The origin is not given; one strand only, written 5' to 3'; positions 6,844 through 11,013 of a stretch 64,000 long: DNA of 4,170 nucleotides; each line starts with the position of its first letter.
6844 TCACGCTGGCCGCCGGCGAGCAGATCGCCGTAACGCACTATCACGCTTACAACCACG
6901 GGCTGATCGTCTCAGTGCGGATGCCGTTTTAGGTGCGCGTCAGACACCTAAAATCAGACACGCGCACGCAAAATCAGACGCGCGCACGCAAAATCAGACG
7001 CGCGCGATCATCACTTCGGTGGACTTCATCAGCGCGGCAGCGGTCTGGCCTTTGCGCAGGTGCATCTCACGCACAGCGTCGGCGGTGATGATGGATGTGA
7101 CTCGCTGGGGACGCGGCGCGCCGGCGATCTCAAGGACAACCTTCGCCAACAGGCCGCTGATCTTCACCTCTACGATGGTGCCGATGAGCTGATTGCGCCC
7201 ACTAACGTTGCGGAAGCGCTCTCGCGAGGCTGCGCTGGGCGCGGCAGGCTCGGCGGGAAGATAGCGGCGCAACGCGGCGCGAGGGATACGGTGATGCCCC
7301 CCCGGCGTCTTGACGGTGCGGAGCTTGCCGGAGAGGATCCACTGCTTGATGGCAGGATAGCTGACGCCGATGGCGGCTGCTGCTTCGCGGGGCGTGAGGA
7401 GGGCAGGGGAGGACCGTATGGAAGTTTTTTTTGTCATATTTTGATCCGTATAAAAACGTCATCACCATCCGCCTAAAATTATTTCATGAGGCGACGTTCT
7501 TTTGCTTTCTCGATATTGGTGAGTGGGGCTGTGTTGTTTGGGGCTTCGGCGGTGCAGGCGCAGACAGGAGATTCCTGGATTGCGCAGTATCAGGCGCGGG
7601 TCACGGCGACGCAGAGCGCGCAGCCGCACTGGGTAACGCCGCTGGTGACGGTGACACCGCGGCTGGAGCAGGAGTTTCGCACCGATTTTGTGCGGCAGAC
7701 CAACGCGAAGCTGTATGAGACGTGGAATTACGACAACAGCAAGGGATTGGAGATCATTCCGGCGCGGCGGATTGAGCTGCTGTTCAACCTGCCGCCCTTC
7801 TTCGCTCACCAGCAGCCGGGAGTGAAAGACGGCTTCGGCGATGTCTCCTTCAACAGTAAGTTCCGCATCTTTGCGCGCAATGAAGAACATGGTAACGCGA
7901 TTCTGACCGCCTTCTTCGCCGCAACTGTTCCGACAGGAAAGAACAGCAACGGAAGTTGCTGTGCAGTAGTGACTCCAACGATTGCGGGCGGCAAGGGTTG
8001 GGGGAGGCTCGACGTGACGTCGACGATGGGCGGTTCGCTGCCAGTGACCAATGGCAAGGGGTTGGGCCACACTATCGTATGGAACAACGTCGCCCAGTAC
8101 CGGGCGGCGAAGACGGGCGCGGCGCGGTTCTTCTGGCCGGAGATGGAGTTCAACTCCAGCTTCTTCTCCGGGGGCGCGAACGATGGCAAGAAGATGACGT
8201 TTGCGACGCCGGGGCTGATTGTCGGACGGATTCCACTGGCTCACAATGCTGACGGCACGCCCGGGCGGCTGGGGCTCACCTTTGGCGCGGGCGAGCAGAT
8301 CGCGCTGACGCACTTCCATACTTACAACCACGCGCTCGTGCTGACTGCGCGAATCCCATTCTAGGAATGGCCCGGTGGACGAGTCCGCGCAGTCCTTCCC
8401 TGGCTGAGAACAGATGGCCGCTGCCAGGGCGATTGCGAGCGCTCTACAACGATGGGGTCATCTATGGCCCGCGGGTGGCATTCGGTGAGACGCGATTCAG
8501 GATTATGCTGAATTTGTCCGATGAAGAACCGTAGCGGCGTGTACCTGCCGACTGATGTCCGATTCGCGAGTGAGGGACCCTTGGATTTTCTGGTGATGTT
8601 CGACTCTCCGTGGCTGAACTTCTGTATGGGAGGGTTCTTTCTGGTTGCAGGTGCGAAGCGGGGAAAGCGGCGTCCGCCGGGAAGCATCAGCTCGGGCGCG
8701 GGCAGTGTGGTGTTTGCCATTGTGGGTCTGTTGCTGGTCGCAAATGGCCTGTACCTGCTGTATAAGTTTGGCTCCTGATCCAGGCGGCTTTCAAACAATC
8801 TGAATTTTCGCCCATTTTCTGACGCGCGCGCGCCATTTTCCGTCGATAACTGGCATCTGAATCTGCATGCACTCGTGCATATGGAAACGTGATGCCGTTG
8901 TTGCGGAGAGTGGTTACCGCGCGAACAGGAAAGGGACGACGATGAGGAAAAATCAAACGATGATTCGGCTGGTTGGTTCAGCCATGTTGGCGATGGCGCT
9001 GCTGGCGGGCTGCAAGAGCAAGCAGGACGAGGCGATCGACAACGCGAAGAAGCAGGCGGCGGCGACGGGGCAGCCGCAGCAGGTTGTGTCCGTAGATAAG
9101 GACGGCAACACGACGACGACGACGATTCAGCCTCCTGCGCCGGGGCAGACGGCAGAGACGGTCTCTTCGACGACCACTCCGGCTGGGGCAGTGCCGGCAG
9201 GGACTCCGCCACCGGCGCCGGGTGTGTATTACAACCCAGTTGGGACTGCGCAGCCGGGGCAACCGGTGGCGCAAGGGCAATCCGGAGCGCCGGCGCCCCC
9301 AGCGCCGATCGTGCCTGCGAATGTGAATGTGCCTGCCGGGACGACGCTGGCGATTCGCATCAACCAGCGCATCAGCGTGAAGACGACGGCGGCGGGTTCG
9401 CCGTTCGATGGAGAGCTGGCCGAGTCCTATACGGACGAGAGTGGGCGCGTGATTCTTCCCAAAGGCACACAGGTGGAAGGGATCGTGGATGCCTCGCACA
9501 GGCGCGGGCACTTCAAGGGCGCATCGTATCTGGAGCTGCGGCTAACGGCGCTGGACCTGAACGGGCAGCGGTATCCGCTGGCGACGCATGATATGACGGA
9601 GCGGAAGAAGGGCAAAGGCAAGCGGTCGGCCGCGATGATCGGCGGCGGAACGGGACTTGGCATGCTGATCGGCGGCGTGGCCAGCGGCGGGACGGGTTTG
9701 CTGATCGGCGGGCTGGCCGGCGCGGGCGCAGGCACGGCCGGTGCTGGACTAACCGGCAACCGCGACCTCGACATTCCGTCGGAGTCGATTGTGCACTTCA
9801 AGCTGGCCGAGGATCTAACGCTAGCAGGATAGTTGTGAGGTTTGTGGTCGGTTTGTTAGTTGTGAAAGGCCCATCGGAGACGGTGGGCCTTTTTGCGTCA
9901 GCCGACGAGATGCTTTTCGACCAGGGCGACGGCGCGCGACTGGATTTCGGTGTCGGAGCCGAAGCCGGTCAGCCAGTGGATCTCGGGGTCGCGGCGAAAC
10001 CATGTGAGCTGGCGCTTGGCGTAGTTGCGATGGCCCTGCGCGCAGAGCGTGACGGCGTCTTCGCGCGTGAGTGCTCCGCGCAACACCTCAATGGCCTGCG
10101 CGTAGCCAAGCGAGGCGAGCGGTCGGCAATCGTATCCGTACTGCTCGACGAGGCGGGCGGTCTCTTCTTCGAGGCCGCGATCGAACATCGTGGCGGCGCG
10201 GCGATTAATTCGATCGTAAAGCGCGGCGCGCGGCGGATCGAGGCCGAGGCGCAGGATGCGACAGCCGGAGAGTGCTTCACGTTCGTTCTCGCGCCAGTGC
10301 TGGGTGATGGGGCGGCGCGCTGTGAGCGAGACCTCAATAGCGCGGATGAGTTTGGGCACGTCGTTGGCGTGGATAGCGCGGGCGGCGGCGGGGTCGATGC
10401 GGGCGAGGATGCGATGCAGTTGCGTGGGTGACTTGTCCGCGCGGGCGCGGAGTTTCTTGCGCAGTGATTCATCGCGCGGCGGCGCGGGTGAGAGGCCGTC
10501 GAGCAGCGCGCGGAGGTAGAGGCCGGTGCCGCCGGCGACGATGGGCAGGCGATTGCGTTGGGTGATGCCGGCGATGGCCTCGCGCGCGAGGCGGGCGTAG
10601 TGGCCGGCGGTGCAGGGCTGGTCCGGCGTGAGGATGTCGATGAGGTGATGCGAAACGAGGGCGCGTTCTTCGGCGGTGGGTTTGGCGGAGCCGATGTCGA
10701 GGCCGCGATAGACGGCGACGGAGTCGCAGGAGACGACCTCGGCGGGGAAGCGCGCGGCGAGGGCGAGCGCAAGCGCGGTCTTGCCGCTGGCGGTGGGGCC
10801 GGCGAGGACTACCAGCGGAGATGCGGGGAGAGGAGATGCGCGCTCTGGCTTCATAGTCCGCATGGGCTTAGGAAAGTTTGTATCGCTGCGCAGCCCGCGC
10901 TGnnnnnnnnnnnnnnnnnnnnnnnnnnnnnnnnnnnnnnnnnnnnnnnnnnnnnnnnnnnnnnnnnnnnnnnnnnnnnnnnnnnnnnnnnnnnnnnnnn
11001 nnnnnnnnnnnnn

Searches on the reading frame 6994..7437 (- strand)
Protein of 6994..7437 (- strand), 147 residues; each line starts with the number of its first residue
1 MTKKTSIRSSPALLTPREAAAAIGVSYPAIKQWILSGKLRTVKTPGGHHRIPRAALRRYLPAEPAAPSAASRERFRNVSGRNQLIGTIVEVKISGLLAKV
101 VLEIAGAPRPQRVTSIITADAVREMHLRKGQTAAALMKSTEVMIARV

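Call 20: search_protein_families(library=pfam, proteins=[window:6994-7437:-], max_evalue=0.01)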
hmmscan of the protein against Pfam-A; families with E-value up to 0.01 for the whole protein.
window:6994-7437:- (147 aa): 3 families
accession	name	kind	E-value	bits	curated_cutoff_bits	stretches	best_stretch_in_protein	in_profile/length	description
PF12728.13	HTH_17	-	2.1e-10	41.2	27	1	13-60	1-47/51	Helix-turn-helix domain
PF03459.23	TOBE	-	8.1e-09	36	22.3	1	79-144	2-64/64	TOBE domain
PF00376.29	MerR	-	0.0011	19.1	28.2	1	15-48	1-35/38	MerR family regulatory protein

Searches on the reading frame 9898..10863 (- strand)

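Call 64: search_protein_families(library=pfam, proteins=[window:9898-10863:-], max_evalue=0.00001)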
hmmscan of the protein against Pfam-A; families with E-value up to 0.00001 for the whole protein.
window:9898-10863:- (321 aa): 2 families
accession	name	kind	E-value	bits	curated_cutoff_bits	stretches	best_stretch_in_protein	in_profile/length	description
PF01715.23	IPPT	-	1.2e-77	261.3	23.6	1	51-292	2-243/243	IPP transferase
PF01745.22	IPT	-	2.6e-06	27.5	20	1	19-66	5-52/233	Isopentenyl transferase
